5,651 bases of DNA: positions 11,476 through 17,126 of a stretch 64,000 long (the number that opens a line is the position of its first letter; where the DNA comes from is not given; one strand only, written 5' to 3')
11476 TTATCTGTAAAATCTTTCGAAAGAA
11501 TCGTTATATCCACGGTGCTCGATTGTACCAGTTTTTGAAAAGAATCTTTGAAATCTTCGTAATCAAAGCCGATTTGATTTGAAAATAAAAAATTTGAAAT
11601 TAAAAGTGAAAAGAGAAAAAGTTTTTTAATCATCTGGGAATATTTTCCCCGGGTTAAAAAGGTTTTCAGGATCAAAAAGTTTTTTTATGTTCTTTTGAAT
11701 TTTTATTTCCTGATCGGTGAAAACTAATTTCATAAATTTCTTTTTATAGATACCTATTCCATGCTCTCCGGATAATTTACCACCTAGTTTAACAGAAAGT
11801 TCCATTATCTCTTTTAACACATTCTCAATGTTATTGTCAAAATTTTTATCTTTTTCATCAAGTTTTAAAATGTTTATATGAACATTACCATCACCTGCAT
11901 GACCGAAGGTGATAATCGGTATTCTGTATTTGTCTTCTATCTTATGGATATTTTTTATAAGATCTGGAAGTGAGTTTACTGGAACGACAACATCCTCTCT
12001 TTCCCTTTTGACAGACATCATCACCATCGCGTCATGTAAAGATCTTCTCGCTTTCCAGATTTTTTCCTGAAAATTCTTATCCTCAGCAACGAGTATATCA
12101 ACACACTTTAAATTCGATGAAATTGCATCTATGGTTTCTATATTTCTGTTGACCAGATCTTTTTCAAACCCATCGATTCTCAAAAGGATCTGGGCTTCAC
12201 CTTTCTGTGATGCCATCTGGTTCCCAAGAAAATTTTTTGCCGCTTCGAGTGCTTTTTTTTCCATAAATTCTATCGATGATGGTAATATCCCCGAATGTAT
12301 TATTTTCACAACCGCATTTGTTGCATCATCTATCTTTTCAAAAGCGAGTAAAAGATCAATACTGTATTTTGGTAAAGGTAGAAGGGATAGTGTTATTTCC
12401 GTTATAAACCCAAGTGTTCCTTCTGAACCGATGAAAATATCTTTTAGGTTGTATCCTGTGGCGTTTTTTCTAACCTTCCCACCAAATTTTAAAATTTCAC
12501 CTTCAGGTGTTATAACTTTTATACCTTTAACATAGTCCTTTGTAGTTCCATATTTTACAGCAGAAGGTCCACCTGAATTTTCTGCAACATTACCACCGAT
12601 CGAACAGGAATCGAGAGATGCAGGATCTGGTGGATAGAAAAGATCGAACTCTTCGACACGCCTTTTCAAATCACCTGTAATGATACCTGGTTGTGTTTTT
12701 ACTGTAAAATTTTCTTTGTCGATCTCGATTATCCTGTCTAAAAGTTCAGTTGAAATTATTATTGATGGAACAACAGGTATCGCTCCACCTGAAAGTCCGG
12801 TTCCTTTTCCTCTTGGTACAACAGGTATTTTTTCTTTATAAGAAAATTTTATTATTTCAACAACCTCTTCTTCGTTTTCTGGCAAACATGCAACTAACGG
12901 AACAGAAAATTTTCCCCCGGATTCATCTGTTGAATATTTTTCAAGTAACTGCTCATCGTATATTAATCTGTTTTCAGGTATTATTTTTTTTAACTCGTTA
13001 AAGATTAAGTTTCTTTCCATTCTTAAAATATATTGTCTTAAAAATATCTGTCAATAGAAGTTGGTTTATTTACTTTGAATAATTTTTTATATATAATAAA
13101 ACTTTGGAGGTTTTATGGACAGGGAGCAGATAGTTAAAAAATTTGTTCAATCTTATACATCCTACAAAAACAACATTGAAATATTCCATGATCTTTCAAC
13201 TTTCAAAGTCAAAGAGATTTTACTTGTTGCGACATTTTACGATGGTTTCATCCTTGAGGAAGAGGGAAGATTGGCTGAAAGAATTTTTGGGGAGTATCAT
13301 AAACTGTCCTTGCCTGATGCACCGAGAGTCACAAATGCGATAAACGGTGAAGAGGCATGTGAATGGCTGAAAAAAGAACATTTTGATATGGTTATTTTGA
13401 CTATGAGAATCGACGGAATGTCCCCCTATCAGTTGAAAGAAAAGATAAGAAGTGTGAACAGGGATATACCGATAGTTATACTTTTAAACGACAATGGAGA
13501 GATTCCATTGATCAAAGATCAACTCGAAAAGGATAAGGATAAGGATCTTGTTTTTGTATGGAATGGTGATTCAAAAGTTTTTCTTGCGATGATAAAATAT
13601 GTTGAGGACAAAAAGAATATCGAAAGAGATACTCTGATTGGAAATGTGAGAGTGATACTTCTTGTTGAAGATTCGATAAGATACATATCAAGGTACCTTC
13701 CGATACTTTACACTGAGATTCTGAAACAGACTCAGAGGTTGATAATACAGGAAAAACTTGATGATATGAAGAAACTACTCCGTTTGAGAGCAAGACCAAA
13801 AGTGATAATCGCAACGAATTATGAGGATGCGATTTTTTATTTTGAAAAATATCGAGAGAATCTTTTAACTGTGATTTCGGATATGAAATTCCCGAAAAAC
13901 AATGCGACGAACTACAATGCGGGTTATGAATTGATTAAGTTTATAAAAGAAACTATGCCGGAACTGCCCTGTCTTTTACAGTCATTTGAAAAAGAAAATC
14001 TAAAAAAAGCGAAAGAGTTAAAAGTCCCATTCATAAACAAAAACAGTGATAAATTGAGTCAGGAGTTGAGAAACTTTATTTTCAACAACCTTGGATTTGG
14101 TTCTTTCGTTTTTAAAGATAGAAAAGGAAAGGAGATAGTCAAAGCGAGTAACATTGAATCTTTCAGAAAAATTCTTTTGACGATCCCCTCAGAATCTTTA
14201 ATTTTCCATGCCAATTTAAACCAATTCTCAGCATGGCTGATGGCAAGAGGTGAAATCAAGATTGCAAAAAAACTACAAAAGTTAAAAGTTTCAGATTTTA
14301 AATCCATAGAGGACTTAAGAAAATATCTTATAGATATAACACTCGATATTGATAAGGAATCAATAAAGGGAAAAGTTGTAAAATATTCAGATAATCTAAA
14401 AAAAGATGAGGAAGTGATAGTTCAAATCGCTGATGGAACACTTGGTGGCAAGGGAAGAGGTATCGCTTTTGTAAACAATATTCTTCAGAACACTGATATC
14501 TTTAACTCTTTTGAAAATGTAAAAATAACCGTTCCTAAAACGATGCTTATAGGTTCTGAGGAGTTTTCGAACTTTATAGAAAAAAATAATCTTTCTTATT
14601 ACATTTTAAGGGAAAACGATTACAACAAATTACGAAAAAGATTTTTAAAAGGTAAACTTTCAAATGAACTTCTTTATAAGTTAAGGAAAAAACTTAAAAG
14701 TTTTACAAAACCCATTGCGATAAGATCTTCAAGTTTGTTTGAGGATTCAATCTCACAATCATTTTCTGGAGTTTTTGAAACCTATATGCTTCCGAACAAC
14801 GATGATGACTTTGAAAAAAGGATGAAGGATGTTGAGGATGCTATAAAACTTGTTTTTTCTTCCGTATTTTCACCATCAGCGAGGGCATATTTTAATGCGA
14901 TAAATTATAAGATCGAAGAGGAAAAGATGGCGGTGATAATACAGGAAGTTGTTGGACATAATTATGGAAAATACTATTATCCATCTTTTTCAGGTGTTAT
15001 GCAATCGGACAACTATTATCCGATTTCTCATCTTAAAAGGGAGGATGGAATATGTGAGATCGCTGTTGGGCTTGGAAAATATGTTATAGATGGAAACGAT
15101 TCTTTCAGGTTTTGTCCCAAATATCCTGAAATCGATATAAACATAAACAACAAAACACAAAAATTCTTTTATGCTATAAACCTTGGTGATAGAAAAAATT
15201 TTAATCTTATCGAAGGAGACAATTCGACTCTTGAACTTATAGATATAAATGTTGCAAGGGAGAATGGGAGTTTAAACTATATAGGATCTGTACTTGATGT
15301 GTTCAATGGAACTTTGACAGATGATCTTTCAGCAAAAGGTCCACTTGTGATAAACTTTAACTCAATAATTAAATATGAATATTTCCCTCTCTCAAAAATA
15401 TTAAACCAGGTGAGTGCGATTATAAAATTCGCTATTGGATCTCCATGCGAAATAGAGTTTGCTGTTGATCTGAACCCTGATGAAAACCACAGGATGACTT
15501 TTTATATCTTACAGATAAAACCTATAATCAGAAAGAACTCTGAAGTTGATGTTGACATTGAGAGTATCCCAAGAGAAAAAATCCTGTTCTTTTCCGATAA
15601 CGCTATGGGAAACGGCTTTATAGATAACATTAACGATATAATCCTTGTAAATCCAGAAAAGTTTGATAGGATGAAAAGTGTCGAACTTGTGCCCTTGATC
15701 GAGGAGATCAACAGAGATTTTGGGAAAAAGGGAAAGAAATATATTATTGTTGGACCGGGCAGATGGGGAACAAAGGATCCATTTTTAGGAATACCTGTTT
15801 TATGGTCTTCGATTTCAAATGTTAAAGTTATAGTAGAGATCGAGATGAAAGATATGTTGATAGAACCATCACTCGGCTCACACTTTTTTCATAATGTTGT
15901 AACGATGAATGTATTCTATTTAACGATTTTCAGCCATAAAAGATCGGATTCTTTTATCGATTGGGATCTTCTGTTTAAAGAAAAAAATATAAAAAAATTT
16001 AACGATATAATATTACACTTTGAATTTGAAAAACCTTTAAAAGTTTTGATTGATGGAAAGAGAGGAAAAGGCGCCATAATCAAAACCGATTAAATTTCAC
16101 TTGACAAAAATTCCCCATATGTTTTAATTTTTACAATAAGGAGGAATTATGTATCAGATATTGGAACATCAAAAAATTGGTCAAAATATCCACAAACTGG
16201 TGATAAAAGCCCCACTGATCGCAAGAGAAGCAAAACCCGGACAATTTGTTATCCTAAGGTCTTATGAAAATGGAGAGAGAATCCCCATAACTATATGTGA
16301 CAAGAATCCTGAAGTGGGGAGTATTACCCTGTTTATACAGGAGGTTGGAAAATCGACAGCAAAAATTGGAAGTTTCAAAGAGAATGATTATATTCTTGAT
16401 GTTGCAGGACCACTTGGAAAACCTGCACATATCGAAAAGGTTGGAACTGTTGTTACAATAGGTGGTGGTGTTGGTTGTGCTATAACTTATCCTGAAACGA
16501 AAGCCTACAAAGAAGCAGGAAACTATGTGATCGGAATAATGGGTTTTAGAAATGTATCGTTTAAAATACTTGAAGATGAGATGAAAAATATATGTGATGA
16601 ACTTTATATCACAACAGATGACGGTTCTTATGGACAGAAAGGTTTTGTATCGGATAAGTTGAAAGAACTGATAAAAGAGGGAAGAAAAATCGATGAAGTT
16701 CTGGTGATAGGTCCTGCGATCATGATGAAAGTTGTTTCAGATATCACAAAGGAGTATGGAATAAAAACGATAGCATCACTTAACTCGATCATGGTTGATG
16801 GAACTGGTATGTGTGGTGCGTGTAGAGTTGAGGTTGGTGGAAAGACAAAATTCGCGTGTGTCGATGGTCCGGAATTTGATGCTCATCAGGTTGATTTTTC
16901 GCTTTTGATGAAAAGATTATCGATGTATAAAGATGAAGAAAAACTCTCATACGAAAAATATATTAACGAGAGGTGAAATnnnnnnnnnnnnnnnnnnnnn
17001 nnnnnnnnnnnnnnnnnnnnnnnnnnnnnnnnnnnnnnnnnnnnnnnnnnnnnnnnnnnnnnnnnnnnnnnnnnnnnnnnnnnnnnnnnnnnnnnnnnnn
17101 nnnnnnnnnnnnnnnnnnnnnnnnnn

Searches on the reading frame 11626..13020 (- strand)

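Call 71: search_protein_families(library=pfam, proteins=[window:11626-13020:-], max_evalue=0.00001)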
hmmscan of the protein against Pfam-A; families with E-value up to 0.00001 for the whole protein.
window:11626-13020:- (464 aa): 2 families
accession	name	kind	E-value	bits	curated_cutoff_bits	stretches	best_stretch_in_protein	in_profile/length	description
PF02913.24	FAD-oxidase_C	-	6.1e-59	200.1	21.2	1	217-460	2-248/248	FAD linked oxidases, C-terminal domain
PF01565.28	FAD_binding_4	-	4.8e-39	133.7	26.4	1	41-179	1-138/139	FAD binding domain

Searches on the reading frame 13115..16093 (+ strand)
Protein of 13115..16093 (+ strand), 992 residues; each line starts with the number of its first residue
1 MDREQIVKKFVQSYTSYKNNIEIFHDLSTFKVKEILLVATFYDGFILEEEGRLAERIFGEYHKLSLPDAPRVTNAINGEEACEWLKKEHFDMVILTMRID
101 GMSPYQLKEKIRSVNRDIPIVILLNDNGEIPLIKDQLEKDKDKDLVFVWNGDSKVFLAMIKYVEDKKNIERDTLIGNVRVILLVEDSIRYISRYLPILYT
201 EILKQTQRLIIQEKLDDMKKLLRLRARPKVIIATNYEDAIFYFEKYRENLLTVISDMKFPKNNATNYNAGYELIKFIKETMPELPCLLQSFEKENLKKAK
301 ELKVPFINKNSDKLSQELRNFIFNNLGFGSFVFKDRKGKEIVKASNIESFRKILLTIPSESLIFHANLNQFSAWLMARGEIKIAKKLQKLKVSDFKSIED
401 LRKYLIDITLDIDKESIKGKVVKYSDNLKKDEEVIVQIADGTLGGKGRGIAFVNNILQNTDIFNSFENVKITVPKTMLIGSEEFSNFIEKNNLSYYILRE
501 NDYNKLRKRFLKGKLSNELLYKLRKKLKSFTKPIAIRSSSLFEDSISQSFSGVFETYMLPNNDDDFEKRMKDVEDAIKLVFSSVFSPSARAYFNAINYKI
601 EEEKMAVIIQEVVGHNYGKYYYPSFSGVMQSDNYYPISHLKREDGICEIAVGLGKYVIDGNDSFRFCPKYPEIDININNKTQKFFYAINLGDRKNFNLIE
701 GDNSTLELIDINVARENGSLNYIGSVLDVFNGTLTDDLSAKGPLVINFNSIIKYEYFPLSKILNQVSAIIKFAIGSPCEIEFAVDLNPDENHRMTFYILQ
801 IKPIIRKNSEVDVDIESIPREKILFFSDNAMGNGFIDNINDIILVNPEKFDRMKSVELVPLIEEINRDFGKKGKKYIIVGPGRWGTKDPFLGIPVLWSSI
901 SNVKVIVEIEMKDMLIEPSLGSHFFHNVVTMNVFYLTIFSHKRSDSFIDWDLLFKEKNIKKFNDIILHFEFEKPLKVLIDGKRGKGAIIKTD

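Call 8: search_protein_families(library=ncbifam, proteins=[window:13115-16093:+], max_evalue=1)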
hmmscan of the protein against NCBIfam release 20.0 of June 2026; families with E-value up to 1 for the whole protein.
window:13115-16093:+ (992 aa): 30 families (the best 25 are shown)
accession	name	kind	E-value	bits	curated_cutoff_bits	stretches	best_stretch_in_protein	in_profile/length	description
NF052631.1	prodigiosin_PigC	equivalog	2.9e-15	55.2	1300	1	464-616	24-171/883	prodigiosin ligase PigC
NF004881.0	PRK06241.2-2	equivalog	9.8e-13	47.2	883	1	465-616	28-184/898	phosphoenolpyruvate synthase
NF005057.0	PRK06464.1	equivalog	5.9e-12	44.5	598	1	463-661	32-232/798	phosphoenolpyruvate synthase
TIGR01418.1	PEP_synth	equivalog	3.2e-11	42.3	739.75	1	462-809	26-334/784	pyruvate, water dikinase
NF052632.1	undecylprod_RedH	equivalog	1.3e-10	39.9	1350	1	470-616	31-167/880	undecylprodigiosin ligase RedH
NF004883.0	PRK06241.2-4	equivalog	6.4e-06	24.6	1063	1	436-680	25-256/928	phosphoenolpyruvate synthase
NF011695.0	PRK15115.1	equivalog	1.6e-05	23.9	763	1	71-131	32-91/445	two-component system response regulator GlrR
NF004877.0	PRK06241.1-2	subfamily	3.7e-05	22.2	866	1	504-639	81-201/869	phosphoenolpyruvate synthase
NF004880.0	PRK06241.2-1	equivalog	0.00015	19.9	972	1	514-616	85-181/837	phosphoenolpyruvate synthase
NF053512.1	nitric_RR_NosR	exception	0.00018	20.7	400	1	70-114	23-67/422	response regulator c-di-GMP phosphodiesterase, NosR family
NF041857.1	RIF_Ptrans_rph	equivalog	0.00035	19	999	1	505-658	80-217/864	rifamycin-inactivating phosphotransferase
NF051850.1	RespRegRprY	equivalog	0.00049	19.6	370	1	76-124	35-83/234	response regulator transcription factor RprY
NF041946.1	LuxO_transreg_Vib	equivalog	0.00054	18.9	800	1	75-124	26-75/463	quorum-sensing sigma-54 dependent transcriptional regulator LuxO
NF045944.1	ResRegRpaBCyano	equivalog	0.00056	19.3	330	1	71-123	23-74/229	response regulator transcription factor RpaB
NF007018.1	PRK09483.1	equivalog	0.002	17.8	280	1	72-124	30-82/217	UvrY/SirA/GacA family response regulator transcription factor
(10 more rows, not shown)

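Call 58: search_protein_families(library=pfam, proteins=[window:13115-16093:+], max_evalue=0.001)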
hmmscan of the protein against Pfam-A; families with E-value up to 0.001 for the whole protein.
window:13115-16093:+ (992 aa): 3 families
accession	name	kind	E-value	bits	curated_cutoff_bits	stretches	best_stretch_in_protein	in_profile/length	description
PF01326.24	PPDK_N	-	3e-38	132.3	27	1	442-817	3-322/328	Pyruvate phosphate dikinase, AMP/ATP-binding domain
PF00072.30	Response_reg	-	6.1e-10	39.7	30.2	1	71-124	24-77/111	Response regulator receiver domain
PF19027.5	DUF5752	-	2.2e-05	24.3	23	1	343-408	133-206/208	Family of unknown function (DUF5752)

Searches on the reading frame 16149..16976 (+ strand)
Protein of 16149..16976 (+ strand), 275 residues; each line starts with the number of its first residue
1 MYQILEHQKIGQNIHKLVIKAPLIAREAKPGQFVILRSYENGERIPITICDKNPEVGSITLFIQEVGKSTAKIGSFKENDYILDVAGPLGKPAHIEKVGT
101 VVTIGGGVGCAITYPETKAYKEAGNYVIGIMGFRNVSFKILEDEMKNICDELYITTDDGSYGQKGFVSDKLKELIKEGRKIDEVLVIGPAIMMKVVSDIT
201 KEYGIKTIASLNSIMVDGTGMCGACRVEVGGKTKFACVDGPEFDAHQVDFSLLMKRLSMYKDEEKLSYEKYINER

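Call 8: search_protein_families(library=ncbifam, proteins=[window:16149-16976:+], max_evalue=1)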
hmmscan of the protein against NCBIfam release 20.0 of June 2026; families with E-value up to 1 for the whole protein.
window:16149-16976:+ (275 aa): 16 families
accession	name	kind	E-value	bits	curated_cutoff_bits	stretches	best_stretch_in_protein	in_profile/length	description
NF004862.0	PRK06222.1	subfamily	1.4e-125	418.4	220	1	1-273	1-273/281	sulfide/dihydroorotate dehydrogenase-like FAD/NAD-binding protein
NF009414.0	PRK12778.1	equivalog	4.4e-115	385.7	1103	1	1-270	1-270/752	bifunctional dihydroorotate dehydrogenase B NAD binding subunit/NADPH-dependent glutamate synthase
NF009413.0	PRK12775.1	equivalog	3.2e-88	296.7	1895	1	1-271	1-271/1006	putative trifunctional 2-polyprenylphenol hydroxylase/glutamate synthase subunit beta/ferritin domain-containing protein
NF009415.0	PRK12779.1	equivalog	1.4e-73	248.3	1519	1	2-270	651-940/944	putative bifunctional glutamate synthase subunit beta/2-polyprenylphenol hydroxylase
NF000796.0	PRK00054.1-1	equivalog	2e-40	138.6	224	1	3-253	7-236/254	dihydroorotate dehydrogenase electron transfer subunit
NF000798.0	PRK00054.1-3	equivalog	2.9e-38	131.9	219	1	2-248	8-242/244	dihydroorotate dehydrogenase electron transfer subunit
NF000799.0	PRK00054.1-4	equivalog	2.6e-33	115.2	314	1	4-248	9-256/258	dihydroorotate dehydrogenase electron transfer subunit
NF000797.0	PRK00054.1-2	equivalog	6.5e-30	104.3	270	1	3-248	18-265/267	dihydroorotate dehydrogenase electron transfer subunit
NF006220.0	PRK08345.1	subfamily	2e-16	60.1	395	2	28-111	43-126/294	cytochrome-c3 hydrogenase subunit gamma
NF004470.0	PRK05802.1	equivalog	3.5e-16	59.1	313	1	3-233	69-309/330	sulfide/dihydroorotate dehydrogenase-like FAD/NAD-binding protein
TIGR02911.1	sulfite_red_B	equivalog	3.9e-16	58.9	288.6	1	26-244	29-252/261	anaerobic sulfite reductase subunit AsrB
NF040835.1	sulfhyd_HydG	equivalog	2e-13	50.3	650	1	21-245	41-281/292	NADPH-dependent hydrogenase/sulfhydrogenase 1 subunit gamma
NF040830.1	sulfhyd_ShyC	equivalog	1.2e-11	44.3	600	1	28-245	39-278/288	NAD(P)-dependent hydrogenase/sulfhydrogenase 2 subunit gamma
NF005128.0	PRK06567.1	equivalog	1.5e-11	43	1072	2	11-128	804-922/1031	putative bifunctional glutamate synthase subunit beta/2-polyprenylphenol hydroxylase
NF058606.1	GlBtMonoRdsGbcB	equivalog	0.00032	19.7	500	1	28-205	43-237/362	glycine betaine monooxygenase reductase subunit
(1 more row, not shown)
